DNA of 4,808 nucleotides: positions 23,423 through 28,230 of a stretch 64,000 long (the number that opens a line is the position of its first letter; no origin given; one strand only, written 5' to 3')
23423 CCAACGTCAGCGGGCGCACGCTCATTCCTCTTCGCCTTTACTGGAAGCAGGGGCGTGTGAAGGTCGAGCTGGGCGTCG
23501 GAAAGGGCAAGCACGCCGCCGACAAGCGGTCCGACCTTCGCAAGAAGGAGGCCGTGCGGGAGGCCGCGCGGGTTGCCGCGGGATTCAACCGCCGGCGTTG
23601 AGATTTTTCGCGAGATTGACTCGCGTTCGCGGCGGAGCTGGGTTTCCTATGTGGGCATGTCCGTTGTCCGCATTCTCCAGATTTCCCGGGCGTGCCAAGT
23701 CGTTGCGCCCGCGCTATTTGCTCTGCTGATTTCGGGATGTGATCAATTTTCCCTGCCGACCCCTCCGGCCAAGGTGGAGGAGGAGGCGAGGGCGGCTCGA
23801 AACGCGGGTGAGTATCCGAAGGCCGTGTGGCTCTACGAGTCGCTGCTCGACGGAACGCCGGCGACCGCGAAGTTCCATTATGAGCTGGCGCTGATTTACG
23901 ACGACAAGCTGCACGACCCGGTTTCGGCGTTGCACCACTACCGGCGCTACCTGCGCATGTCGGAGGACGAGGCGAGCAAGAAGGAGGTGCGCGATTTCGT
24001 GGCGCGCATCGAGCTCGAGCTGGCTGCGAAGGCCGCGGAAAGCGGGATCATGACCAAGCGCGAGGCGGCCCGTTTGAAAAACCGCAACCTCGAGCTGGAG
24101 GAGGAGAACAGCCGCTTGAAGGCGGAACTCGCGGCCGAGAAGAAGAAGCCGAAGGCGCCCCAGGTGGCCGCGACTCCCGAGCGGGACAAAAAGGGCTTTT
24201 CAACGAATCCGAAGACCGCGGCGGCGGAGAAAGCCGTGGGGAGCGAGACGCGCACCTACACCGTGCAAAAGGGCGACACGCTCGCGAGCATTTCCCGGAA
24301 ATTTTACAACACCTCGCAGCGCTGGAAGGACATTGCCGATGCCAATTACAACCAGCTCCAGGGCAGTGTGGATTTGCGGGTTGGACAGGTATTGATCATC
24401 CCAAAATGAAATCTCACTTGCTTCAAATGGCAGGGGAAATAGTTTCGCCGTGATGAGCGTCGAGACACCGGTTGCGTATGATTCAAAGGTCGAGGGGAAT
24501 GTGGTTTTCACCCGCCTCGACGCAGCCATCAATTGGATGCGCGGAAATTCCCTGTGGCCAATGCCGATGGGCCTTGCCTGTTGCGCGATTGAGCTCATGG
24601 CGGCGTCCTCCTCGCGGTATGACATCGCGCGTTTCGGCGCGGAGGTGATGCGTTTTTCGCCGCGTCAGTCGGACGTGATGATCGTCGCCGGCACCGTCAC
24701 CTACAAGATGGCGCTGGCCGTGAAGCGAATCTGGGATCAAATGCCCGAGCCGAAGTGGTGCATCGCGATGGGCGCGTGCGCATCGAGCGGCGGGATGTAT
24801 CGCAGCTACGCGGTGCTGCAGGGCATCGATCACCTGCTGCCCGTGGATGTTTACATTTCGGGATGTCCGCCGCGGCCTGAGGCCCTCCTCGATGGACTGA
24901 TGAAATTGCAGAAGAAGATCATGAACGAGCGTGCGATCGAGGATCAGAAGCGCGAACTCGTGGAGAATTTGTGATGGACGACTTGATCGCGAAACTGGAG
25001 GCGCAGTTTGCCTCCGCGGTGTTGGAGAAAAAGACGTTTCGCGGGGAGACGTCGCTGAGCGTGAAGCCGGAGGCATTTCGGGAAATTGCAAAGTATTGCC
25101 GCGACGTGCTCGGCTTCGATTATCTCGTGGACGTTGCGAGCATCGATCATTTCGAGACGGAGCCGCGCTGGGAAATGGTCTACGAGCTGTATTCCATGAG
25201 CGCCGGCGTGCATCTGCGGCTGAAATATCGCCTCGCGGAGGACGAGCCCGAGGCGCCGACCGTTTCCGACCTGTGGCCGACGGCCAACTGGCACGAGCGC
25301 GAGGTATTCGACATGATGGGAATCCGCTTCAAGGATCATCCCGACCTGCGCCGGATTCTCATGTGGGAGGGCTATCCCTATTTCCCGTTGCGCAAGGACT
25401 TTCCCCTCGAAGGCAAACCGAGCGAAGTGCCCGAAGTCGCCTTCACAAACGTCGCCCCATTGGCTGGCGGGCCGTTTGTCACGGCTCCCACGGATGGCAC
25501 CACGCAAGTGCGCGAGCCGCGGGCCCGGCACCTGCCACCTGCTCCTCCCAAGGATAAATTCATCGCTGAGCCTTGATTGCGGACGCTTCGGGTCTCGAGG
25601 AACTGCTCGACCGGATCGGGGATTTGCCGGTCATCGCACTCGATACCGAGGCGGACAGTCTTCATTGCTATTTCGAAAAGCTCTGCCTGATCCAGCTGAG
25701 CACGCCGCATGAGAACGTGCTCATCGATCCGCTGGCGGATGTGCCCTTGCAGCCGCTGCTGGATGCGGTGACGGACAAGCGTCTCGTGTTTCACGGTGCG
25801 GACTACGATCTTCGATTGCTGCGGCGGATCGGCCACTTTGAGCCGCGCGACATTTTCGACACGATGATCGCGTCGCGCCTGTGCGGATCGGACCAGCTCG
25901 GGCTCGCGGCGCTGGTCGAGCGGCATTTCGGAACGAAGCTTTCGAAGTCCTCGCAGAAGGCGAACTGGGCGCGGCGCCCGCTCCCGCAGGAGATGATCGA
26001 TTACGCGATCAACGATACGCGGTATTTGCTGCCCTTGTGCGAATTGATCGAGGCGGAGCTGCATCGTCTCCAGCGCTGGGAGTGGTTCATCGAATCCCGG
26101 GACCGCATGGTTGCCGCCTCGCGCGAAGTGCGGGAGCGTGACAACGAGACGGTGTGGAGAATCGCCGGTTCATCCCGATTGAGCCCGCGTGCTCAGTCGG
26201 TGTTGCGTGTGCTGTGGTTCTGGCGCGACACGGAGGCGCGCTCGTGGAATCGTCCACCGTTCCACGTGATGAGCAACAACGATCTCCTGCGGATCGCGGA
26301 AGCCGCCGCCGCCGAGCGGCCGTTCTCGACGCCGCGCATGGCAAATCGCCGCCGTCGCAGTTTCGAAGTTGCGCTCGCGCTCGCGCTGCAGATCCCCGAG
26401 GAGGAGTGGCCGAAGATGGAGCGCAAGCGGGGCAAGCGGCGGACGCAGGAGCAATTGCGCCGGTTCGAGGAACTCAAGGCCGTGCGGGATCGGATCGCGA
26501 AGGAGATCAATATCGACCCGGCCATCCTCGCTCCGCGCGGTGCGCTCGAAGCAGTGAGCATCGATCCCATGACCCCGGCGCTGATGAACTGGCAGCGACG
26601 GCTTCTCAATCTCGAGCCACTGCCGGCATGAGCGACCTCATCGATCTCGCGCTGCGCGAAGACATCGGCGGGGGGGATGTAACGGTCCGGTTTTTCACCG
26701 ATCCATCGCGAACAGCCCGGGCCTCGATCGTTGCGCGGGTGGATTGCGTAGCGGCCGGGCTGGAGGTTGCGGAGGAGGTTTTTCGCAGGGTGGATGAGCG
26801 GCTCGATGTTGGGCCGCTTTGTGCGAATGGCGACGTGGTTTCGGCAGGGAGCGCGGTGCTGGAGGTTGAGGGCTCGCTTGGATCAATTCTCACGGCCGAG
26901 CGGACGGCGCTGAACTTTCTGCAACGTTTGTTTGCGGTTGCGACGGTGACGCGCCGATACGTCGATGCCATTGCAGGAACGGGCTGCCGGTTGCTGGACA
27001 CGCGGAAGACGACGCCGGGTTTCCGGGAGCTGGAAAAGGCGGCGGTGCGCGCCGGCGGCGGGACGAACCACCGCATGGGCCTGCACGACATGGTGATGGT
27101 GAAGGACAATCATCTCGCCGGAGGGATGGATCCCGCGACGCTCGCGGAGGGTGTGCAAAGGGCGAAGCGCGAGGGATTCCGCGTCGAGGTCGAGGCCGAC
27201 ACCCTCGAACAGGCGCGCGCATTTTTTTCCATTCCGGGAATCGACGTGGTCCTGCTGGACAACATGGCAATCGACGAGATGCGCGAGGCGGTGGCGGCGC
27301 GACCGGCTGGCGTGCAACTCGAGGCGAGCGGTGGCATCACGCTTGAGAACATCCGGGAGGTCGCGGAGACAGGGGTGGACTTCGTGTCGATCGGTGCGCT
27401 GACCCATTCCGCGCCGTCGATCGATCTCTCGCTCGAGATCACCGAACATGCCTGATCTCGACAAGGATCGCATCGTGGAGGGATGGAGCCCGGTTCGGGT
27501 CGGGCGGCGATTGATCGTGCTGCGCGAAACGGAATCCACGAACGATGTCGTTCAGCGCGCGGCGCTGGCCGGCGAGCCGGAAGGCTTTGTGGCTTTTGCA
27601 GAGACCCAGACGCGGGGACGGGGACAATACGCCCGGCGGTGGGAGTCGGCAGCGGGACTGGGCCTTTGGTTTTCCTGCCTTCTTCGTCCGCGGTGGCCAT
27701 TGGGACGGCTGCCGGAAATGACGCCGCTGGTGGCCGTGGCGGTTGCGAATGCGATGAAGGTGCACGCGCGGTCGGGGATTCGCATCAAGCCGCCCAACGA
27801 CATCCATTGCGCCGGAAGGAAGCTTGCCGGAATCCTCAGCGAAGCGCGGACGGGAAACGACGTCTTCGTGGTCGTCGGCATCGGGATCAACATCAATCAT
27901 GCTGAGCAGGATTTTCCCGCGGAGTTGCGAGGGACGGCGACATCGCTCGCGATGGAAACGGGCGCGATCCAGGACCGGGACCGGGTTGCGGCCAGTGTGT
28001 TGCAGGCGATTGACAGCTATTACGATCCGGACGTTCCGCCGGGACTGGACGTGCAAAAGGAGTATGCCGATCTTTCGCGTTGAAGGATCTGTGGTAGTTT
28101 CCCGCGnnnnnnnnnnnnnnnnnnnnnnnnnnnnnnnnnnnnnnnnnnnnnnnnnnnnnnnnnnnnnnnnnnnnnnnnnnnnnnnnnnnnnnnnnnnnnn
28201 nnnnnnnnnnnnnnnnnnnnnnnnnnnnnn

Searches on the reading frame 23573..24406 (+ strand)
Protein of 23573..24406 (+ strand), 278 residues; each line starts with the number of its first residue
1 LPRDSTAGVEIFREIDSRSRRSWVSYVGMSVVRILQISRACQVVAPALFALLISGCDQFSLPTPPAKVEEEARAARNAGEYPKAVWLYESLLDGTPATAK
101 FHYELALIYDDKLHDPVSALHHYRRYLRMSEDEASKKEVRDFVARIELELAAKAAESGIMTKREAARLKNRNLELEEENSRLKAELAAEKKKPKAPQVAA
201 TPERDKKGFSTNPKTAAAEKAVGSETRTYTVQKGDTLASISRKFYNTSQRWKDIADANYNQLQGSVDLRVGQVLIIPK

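Call 36: search_protein_families(library=pfam, proteins=[window:23573-24406:+], max_evalue=0.00001)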
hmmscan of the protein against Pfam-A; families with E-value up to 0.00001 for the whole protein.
window:23573-24406:+ (278 aa): 1 family
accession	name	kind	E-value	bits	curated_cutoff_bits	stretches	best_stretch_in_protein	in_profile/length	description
PF01476.26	LysM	-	1.4e-11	44.6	20.9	1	229-277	1-43/43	LysM domain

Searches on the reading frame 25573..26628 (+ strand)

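Call 36: search_protein_families(library=pfam, proteins=[window:25573-26628:+], max_evalue=0.00001)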
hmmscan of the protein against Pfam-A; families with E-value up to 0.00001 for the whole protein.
window:25573-26628:+ (352 aa): 2 families
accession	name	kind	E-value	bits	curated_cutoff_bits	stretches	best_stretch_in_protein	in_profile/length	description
PF01612.26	DNA_pol_A_exo1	-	2.7e-39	135.2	23.6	1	1-163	3-172/173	3'-5' exonuclease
PF00570.28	HRDC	-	3.4e-12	46.6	23.8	1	209-244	3-38/68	HRDC domain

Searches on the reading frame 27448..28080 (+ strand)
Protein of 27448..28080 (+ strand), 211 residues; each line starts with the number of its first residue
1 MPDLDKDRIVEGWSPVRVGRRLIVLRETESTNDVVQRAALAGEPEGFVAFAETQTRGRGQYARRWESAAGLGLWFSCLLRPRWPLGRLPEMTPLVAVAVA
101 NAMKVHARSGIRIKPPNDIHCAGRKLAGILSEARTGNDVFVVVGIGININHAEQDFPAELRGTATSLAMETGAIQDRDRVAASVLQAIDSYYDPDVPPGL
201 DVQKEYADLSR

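Call 37: search_protein_families(library=pfam, proteins=[window:27448-28080:+], max_evalue=0.00001)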
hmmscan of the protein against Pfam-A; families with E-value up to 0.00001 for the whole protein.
window:27448-28080:+ (211 aa): 1 family
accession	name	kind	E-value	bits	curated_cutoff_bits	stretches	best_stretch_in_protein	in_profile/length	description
PF03099.24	BPL_LplA_LipB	-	2.1e-13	50.8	21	1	27-148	4-133/133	Biotin/lipoate A/B protein ligase family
